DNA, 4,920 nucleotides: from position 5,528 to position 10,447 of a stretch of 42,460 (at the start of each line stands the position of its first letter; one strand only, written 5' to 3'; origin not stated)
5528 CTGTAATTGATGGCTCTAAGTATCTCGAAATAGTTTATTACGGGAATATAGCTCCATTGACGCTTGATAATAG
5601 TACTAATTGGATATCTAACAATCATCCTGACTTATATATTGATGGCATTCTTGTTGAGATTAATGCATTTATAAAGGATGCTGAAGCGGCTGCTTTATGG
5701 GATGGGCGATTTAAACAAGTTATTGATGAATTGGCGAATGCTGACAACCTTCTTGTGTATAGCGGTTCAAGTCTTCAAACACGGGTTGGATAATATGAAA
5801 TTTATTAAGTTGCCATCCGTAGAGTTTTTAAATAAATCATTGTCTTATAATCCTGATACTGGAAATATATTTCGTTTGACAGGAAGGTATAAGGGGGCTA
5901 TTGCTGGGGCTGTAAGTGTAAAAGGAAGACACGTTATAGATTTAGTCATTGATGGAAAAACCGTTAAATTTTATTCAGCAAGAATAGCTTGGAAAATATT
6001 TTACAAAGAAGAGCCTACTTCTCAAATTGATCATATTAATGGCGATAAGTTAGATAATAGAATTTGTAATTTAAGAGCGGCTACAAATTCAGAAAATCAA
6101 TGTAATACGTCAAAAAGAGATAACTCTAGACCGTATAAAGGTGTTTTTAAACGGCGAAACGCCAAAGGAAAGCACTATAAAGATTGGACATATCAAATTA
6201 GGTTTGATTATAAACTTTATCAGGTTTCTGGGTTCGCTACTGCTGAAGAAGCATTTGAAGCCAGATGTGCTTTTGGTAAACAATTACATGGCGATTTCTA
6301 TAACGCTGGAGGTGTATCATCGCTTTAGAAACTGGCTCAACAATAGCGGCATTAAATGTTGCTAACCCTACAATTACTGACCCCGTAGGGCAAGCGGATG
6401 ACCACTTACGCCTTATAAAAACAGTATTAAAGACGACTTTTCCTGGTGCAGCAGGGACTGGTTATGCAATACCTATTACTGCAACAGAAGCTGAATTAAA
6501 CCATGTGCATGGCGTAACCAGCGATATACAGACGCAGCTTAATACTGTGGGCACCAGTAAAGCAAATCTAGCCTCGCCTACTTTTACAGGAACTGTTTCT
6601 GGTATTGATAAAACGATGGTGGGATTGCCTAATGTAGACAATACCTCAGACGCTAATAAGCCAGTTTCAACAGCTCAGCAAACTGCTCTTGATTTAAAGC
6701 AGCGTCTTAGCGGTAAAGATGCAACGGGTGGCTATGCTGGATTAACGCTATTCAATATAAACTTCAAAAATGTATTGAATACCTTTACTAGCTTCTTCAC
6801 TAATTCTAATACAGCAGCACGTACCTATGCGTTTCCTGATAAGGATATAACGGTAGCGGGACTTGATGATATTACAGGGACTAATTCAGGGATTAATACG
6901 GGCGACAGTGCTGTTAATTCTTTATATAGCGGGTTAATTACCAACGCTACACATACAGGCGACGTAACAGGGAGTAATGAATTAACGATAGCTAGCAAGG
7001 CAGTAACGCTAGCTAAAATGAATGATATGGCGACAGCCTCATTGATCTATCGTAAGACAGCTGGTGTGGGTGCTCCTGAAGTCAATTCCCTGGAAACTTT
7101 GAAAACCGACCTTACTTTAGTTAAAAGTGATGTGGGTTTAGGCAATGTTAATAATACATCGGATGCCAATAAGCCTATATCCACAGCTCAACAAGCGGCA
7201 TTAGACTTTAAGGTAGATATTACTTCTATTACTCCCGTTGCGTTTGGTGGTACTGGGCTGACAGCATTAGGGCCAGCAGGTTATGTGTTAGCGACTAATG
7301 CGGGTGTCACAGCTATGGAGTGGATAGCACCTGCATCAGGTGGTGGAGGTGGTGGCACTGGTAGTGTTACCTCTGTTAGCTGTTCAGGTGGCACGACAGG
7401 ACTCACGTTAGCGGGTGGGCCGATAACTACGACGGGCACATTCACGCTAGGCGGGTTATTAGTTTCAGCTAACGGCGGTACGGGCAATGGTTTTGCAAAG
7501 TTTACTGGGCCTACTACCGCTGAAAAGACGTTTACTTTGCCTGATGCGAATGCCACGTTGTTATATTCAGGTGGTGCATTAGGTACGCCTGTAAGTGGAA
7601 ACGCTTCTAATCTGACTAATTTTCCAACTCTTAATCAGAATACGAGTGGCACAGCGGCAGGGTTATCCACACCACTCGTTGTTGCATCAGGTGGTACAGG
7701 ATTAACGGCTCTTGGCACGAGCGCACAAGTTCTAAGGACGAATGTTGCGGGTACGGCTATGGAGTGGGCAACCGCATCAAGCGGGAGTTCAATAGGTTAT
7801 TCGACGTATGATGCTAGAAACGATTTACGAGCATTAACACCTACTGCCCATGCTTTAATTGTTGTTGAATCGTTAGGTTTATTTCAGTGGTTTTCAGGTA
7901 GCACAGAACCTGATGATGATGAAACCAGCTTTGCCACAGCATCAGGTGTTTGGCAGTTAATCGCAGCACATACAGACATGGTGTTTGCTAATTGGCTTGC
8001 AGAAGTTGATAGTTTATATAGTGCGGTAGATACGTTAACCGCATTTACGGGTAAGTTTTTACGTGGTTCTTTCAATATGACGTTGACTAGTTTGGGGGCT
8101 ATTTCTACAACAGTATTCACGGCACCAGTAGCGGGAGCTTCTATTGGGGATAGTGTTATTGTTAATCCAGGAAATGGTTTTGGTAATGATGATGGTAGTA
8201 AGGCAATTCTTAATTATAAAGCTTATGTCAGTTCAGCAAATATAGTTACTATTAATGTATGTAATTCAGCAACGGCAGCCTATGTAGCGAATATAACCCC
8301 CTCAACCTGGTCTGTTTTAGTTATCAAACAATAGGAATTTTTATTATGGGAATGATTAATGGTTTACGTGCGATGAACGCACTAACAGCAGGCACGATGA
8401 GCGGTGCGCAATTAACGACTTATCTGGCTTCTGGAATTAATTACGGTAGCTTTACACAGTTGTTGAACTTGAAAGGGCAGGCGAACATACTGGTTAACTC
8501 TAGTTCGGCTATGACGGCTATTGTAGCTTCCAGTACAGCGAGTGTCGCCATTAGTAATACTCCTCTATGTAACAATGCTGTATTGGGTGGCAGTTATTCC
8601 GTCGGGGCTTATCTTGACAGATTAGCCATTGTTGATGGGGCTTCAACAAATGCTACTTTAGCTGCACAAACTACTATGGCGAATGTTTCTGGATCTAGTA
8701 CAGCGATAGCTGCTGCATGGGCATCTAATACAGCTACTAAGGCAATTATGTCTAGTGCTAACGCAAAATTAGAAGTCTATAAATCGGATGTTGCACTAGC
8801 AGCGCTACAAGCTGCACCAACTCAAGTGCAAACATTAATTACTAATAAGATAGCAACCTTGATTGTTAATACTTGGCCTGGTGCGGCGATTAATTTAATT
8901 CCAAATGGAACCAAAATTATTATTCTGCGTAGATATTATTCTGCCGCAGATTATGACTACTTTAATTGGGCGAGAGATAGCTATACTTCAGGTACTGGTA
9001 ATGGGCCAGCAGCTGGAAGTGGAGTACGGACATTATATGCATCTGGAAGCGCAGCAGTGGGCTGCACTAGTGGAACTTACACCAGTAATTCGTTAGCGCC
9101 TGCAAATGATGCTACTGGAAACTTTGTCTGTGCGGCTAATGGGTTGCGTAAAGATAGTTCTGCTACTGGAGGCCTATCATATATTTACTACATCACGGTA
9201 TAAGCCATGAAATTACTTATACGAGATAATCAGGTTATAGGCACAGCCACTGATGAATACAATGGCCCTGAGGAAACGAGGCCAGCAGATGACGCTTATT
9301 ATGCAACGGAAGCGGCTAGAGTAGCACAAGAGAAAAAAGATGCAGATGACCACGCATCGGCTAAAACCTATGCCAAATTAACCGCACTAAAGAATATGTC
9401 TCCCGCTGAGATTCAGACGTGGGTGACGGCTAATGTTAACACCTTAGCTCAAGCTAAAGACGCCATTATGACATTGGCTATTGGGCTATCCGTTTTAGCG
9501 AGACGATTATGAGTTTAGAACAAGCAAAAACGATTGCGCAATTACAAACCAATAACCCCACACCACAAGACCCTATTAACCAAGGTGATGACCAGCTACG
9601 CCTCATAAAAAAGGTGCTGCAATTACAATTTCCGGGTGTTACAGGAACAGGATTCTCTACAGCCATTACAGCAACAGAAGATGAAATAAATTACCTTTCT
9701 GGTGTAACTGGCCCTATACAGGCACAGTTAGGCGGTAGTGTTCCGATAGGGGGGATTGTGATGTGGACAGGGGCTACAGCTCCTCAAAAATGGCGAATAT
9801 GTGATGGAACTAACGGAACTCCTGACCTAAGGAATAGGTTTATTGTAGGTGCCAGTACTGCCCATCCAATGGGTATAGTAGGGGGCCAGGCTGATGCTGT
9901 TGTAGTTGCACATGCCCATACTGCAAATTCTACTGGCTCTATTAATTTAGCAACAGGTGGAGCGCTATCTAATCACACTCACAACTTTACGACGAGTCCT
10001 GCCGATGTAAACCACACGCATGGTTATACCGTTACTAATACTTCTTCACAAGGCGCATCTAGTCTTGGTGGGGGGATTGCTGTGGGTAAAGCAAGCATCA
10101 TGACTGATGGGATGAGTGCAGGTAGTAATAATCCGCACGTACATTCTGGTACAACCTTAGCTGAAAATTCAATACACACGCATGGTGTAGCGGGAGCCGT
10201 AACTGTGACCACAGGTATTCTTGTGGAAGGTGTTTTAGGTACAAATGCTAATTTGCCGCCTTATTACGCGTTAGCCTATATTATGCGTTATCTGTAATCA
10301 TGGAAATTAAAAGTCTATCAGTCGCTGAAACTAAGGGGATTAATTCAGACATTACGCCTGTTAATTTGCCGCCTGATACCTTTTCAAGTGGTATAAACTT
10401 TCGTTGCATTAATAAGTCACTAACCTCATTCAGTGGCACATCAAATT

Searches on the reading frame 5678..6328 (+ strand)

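Call 73: search_protein_families(library=pfam, proteins=[window:5678-6328:+], max_evalue=0.001)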
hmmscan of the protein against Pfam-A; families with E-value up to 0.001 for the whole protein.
window:5678-6328:+ (216 aa): 1 family
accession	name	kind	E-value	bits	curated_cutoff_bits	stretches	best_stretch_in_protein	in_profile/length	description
PF13392.12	HNH_3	-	3e-11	43.2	24.8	1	102-141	5-45/46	HNH endonuclease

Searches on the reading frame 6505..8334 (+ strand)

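Call 46: search_protein_families(library=phrogs, proteins=[window:6505-8334:+], max_evalue=0.0001)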
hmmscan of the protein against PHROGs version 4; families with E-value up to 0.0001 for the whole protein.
window:6505-8334:+ (609 aa): 17 families
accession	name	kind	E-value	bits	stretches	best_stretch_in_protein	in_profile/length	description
phrog_38707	-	unknown function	8.3e-27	95.1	2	34-80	404-450/675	-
phrog_35419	-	tail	1.7e-22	81.2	2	202-297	69-166/414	tail fiber protein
phrog_13892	-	tail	4.2e-20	73.3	2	201-285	559-638/676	minor tail protein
phrog_24919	-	tail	8.6e-20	72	2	198-242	106-151/402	tail fiber protein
phrog_38418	-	unknown function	2.4e-17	64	1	30-256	112-336/472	-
phrog_33513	-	unknown function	1.5e-16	60.5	2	30-67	99-136/1042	-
phrog_5207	-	unknown function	2.3e-16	60.4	2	188-267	452-529/689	-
phrog_8078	-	head and packaging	1.2e-14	54.2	2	194-238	448-492/1392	virion structural protein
phrog_7557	-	head and packaging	2.3e-13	49.8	2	18-63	630-674/1221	virion structural protein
phrog_3030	-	unknown function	1.4e-12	48.4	1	6-81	107-181/272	-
phrog_30593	-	unknown function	7.4e-12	46.1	2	201-268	101-161/322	-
phrog_7449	-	unknown function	4.1e-11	42.4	1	200-236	435-471/1714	-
phrog_8780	-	tail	1e-10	41.5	1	192-322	413-549/755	minor tail protein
phrog_2952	-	tail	1.2e-08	35.4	1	184-241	167-224/488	minor tail protein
phrog_24819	-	unknown function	1.6e-08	34.1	0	193-244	55-104/823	-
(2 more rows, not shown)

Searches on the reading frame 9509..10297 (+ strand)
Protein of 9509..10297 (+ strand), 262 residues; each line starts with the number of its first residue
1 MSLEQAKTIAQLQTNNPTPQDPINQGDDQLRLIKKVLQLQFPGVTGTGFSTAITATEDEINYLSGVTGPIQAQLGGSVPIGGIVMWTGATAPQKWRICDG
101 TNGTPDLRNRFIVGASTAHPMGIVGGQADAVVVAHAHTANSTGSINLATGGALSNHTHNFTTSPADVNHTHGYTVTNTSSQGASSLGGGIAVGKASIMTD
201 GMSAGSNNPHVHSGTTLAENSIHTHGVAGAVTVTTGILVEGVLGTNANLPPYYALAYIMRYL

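Call 73: search_protein_families(library=pfam, proteins=[window:9509-10297:+], max_evalue=0.001)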
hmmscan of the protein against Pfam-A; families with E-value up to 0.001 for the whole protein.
window:9509-10297:+ (262 aa): 1 family
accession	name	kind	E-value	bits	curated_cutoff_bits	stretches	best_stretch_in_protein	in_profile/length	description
PF07484.17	Collar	-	0.00014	22.2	24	0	81-101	1-21/57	Phage Tail Collar Domain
